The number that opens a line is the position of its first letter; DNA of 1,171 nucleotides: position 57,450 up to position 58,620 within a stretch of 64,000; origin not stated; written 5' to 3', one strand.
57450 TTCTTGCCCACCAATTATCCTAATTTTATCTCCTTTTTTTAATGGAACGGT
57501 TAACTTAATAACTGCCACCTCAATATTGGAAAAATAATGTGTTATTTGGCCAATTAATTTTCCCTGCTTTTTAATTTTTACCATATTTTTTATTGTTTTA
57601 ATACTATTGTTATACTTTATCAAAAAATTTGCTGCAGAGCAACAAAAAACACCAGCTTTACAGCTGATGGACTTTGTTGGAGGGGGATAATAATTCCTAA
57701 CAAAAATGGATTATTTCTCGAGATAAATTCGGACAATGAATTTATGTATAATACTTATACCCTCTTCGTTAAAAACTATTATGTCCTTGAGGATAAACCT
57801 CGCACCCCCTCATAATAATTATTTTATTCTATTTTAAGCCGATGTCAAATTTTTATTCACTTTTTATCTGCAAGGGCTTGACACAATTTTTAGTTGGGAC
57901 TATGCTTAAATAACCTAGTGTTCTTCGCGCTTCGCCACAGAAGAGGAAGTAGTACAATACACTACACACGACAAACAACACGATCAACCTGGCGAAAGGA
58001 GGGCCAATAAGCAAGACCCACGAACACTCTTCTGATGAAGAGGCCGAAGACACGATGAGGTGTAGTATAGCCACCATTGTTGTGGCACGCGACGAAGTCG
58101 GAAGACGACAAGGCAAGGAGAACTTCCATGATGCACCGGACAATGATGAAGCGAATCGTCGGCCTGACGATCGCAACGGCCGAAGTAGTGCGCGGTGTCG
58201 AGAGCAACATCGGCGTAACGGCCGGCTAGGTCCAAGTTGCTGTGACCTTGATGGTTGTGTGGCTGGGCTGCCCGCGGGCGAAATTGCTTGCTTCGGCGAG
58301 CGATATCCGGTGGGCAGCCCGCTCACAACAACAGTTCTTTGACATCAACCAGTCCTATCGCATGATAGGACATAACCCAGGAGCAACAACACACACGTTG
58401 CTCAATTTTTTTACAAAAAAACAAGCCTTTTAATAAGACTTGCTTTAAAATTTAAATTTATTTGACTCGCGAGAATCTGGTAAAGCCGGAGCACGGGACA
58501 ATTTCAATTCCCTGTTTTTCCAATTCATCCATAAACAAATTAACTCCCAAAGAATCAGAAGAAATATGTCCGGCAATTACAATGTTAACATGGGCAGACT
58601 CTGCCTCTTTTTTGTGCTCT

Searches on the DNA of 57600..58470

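Call 94: search_rna_families(source=window, start=57600, end=58470, threshold=evalue, max_evalue=1)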
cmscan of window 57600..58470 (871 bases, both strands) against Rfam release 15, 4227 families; matches with E-value up to 1: 1.
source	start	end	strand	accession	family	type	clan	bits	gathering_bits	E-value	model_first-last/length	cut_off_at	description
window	58405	58447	-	RF01096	PK-HAV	Cis-reg;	-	27.1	50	0.52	1-56/56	no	HepA virus 3'-terminal pseudoknot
